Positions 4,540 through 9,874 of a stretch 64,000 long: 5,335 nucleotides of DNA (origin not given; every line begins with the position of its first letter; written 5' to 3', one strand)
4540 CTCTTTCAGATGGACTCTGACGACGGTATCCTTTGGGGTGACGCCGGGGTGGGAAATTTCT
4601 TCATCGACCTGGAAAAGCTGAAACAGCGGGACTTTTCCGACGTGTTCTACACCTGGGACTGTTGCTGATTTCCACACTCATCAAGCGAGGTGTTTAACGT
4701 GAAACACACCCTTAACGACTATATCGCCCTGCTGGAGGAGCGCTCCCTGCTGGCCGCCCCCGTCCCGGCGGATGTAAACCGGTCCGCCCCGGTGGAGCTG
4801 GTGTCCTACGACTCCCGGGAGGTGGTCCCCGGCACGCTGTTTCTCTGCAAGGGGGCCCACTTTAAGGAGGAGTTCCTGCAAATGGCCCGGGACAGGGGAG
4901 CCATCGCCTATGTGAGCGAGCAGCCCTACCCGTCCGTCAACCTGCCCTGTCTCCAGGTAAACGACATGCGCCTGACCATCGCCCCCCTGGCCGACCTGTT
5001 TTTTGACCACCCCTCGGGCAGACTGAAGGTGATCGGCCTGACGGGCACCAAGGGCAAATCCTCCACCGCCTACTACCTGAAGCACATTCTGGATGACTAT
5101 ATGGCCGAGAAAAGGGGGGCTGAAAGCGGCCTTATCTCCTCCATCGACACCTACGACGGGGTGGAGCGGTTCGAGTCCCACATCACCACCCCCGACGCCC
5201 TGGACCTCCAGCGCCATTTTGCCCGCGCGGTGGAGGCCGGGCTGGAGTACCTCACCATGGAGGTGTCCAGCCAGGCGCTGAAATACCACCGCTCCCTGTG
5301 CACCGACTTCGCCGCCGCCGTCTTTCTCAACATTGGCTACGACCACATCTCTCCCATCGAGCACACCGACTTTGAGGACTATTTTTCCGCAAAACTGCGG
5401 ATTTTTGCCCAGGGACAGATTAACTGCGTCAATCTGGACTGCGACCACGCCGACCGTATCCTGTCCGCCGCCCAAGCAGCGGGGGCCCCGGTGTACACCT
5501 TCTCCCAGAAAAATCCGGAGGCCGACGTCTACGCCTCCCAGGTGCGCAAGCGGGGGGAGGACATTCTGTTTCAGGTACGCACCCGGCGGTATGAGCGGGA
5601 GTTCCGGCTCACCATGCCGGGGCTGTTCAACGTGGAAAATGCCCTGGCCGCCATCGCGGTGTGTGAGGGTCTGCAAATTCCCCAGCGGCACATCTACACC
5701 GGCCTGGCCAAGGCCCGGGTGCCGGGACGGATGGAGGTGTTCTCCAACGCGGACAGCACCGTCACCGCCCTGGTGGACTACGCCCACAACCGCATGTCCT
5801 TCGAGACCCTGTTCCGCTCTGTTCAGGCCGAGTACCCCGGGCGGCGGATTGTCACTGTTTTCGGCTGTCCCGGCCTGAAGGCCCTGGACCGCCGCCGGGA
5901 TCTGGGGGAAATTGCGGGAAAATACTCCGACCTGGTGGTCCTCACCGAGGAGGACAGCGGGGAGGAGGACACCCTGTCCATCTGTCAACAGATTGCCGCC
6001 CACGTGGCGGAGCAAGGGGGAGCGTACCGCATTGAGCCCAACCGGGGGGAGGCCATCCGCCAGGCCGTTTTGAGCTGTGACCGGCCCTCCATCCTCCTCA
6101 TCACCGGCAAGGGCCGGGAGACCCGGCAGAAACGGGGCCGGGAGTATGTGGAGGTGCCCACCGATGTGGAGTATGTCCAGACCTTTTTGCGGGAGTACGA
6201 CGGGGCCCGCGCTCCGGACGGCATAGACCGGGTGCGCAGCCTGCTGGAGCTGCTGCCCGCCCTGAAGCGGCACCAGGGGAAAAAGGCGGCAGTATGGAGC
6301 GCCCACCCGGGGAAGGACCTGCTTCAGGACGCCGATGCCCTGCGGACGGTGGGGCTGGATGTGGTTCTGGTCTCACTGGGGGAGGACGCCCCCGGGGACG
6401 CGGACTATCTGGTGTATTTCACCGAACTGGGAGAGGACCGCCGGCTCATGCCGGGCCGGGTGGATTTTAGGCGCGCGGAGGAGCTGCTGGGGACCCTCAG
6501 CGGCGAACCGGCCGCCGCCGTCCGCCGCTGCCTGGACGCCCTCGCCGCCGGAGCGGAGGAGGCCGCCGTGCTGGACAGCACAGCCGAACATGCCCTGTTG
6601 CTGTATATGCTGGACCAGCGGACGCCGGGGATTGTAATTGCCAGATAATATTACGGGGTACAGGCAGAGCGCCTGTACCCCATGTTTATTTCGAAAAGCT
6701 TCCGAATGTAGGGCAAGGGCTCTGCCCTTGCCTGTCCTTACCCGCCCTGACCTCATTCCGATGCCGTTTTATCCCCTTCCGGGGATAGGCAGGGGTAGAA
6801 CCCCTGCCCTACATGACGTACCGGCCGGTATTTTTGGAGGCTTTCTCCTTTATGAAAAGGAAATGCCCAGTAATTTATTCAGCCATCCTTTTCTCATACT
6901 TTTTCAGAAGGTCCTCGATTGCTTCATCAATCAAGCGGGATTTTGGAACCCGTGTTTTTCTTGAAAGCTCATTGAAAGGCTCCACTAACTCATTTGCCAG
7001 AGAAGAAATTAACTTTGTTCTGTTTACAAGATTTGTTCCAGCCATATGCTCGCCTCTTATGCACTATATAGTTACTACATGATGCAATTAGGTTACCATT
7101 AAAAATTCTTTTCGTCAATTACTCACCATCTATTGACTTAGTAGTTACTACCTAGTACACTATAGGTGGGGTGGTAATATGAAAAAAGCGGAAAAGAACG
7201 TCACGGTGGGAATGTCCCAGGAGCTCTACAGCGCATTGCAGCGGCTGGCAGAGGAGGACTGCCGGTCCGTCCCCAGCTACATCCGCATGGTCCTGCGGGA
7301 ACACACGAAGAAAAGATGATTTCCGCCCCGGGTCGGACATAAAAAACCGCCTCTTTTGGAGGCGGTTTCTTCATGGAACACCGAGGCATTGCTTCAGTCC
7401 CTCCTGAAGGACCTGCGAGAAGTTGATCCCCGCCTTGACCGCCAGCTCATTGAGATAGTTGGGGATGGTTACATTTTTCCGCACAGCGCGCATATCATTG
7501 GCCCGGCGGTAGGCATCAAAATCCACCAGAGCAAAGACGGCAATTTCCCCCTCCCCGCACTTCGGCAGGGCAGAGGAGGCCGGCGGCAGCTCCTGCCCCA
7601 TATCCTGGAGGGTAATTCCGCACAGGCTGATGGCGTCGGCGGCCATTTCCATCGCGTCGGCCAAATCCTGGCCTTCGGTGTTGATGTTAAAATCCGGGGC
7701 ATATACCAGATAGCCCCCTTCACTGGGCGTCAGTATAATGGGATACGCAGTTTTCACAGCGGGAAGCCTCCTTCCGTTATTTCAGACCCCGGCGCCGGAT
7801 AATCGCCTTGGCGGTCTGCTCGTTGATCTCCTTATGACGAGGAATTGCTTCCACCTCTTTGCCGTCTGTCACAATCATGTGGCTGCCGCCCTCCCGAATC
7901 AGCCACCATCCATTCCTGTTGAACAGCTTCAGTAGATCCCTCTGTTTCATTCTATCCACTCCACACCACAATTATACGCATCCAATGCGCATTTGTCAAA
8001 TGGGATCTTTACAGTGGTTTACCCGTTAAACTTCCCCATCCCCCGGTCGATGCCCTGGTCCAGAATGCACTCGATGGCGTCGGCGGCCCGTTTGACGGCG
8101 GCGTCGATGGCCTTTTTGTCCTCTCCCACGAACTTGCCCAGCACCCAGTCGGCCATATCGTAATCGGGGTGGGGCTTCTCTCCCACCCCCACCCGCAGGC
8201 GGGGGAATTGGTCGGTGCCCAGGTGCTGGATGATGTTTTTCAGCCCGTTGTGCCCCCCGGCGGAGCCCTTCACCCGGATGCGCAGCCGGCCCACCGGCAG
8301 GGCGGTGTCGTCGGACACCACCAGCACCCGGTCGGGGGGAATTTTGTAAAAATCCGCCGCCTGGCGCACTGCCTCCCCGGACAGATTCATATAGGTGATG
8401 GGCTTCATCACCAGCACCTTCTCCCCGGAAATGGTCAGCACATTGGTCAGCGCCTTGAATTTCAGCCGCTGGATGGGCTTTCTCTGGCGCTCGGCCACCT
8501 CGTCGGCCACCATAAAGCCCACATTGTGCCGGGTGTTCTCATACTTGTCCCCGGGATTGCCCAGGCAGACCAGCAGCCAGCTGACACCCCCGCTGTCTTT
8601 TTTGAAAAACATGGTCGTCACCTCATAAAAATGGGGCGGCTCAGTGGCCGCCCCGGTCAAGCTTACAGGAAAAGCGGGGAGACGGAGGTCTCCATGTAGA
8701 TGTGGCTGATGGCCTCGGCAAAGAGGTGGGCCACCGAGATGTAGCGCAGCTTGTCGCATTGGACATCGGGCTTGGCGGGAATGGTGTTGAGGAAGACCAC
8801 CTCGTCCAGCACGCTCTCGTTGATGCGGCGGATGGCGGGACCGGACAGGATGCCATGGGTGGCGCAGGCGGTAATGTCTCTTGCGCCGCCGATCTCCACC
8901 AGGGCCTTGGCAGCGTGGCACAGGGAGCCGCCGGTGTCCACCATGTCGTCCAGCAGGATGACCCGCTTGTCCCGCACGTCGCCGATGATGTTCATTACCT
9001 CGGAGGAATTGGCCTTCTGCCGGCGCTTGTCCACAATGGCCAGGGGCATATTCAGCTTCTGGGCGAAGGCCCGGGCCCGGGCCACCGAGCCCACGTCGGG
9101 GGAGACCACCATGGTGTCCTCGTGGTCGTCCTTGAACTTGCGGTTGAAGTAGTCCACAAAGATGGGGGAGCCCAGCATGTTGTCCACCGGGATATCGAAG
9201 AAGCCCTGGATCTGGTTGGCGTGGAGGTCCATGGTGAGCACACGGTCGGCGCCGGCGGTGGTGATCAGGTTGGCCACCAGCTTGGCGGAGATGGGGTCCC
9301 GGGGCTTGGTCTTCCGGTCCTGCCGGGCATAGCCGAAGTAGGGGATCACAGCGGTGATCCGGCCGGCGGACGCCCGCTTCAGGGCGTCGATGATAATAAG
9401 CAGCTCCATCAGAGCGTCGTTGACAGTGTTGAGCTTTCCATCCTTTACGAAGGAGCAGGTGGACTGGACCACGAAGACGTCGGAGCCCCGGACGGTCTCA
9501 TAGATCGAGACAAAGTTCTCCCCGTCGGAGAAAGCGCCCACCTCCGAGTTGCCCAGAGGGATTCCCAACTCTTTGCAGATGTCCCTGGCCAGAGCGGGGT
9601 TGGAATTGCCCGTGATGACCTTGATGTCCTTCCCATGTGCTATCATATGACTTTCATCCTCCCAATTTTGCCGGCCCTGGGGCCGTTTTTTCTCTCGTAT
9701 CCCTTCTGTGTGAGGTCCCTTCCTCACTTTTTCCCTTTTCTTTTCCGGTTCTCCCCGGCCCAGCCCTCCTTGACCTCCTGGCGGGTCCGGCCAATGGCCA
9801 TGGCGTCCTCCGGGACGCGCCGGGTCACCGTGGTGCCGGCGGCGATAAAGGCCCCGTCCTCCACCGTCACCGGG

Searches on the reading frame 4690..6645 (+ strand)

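Call 4: search_protein_families(library=pfam, proteins=[window:4690-6645:+], max_evalue=0.01)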
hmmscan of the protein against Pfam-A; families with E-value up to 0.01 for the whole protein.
window:4690-6645:+ (652 aa): 2 families
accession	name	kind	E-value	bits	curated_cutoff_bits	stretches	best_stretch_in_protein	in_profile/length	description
PF08245.18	Mur_ligase_M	-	5.1e-39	134.7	24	1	118-325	2-200/200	Mur ligase middle domain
PF02875.26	Mur_ligase_C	-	2e-22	80.8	28.4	1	346-475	1-127/127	Mur ligase, glutamate ligase domain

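Call 5: search_protein_families(library=ncbifam, proteins=[window:4690-6645:+], max_evalue=0.01)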
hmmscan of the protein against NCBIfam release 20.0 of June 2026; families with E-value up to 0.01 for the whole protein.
window:4690-6645:+ (652 aa): 28 families (the best 25 are shown)
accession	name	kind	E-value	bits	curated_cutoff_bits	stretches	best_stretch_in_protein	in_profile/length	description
NF001129.0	PRK00139.2-3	equivalog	5.1e-103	345.3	762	1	30-497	36-512/517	UDP-N-acetylmuramoyl-L-alanyl-D-glutamate--2,6-diaminopimelate ligase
NF001130.0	PRK00139.2-4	equivalog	7.2e-101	338.4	715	1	7-501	4-512/516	UDP-N-acetylmuramoyl-L-alanyl-D-glutamate--2,6-diaminopimelate ligase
NF001126.0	PRK00139.1-4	equivalog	5.8e-96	321.9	373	1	30-500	18-482/486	UDP-N-acetylmuramoyl-L-alanyl-D-glutamate--2,6-diaminopimelate ligase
NF010628.0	PRK14022.1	equivalog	1.8e-95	320.5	536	1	35-500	35-481/483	UDP-N-acetylmuramoyl-L-alanyl-D-glutamate--L-lysine ligase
TIGR01085.1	murE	subfamily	5.5e-93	312.4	257.3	1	34-488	3-460/472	UDP-N-acetylmuramyl-tripeptide synthetase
NF001124.0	PRK00139.1-2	equivalog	1e-88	298.3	476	1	27-501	20-493/500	UDP-N-acetylmuramoyl-L-alanyl-D-glutamate--2,6-diaminopimelate ligase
NF001127.0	PRK00139.2-1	equivalog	3.6e-86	289.9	997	1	7-504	4-515/520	UDP-N-acetylmuramoyl-L-alanyl-D-glutamate--2,6-diaminopimelate ligase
NF008896.0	PRK11929.1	equivalog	3.2e-84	283.4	1023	1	31-485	25-484/965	bifunctional UDP-N-acetylmuramoyl-L-alanyl-D-glutamate--2,6-diaminopimelate ligase MurE/UDP-N-acetylmuramoyl-tripeptide--D-alanyl-D-alanine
NF001131.0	PRK00139.2-5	equivalog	2.2e-72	244.4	1000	1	36-480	37-463/483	UDP-N-acetylmuramoyl-L-alanyl-D-glutamate--2,6-diaminopimelate ligase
NF001123.0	PRK00139.1-1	equivalog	5.4e-58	196.9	586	1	31-489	16-479/493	UDP-N-acetylmuramoyl-L-alanyl-D-glutamate--2,6-diaminopimelate ligase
TIGR01143.1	murF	subfamily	5.7e-23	81.5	288.6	2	41-137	2-99/418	UDP-N-acetylmuramoyl-tripeptide--D-alanyl-D-alanine ligase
TIGR01087.1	murD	equivalog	2.3e-22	79.7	211.95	2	184-355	151-315/441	UDP-N-acetylmuramoyl-L-alanine--D-glutamate ligase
NF053645.1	pMurC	equivalog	1.1e-19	70.6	560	1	274-384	282-391/492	pseudomurein biosynthesis peptide ligase pMurC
TIGR01499.1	folC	subfamily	6.8e-19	68.5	162.65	2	210-473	136-388/400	bifunctional protein FolC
TIGR02068.2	cya_phycin_syn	equivalog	1.2e-18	66.5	850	1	307-472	675-847/862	cyanophycin synthetase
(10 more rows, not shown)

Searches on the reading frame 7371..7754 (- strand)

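Call 95: search_protein_families(library=pfam, proteins=[window:7371-7754:-], max_evalue=0.001)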
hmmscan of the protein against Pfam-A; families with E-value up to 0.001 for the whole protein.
window:7371-7754:- (127 aa): 1 family
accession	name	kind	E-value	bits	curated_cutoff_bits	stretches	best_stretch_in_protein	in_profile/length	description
PF15919.11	HicB_lk_antitox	-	4.9e-06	27.1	27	1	4-101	1-100/123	HicB_like antitoxin of bacterial toxin-antitoxin system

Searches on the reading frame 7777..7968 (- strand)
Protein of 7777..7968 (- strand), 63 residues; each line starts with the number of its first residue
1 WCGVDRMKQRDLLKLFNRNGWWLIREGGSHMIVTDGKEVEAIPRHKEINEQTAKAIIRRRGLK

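Call 95: search_protein_families(library=pfam, proteins=[window:7777-7968:-], max_evalue=0.001)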
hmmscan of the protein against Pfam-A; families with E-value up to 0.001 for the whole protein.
window:7777-7968:- (63 aa): 1 family
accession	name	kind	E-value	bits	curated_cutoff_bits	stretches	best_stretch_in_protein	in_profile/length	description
PF07927.17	HicA_toxin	-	3.8e-10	40.2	27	1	10-61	2-57/58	HicA toxin of bacterial toxin-antitoxin,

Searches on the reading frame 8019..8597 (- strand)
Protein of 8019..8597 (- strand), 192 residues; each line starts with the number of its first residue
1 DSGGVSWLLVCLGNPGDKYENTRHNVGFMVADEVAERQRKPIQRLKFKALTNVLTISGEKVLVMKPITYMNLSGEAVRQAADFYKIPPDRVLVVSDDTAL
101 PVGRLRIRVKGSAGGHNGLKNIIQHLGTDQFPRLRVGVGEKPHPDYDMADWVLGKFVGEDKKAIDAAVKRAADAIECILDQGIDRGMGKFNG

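Call 95: search_protein_families(library=pfam, proteins=[window:8019-8597:-], max_evalue=0.001)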
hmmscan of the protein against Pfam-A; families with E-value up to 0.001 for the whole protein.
window:8019-8597:- (192 aa): 1 family
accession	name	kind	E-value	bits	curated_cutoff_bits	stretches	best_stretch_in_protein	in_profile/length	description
PF01195.25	Pept_tRNA_hydro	-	1.7e-70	237.1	27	1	8-191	1-183/183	Peptidyl-tRNA hydrolase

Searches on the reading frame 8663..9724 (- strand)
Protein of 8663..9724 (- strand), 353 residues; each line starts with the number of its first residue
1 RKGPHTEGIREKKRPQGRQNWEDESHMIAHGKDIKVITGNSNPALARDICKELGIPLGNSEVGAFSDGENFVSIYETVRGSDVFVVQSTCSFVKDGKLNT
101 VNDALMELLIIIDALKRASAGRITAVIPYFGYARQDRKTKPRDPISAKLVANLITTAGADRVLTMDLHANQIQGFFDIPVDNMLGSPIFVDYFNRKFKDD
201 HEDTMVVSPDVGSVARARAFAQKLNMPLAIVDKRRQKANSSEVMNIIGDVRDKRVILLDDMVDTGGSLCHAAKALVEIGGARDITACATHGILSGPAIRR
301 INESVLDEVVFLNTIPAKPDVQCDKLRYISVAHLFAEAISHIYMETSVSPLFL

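Call 95: search_protein_families(library=pfam, proteins=[window:8663-9724:-], max_evalue=0.001)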
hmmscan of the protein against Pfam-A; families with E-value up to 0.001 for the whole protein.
window:8663-9724:- (353 aa): 4 families
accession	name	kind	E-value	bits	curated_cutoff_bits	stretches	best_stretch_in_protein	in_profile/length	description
PF13793.12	Pribosyltran_N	-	3.2e-53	179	25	1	34-158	1-117/117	N-terminal domain of ribose phosphate pyrophosphokinase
PF14572.12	Pribosyl_synth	-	1.2e-27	97.5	27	1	242-352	73-183/184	Phosphoribosyl synthetase-associated domain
PF00156.33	Pribosyltran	-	8.8e-18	64.6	26.3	1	198-290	24-124/158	Phosphoribosyl transferase domain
PF14681.12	UPRTase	-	4.1e-05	23.6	27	1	234-302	101-169/206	Uracil phosphoribosyltransferase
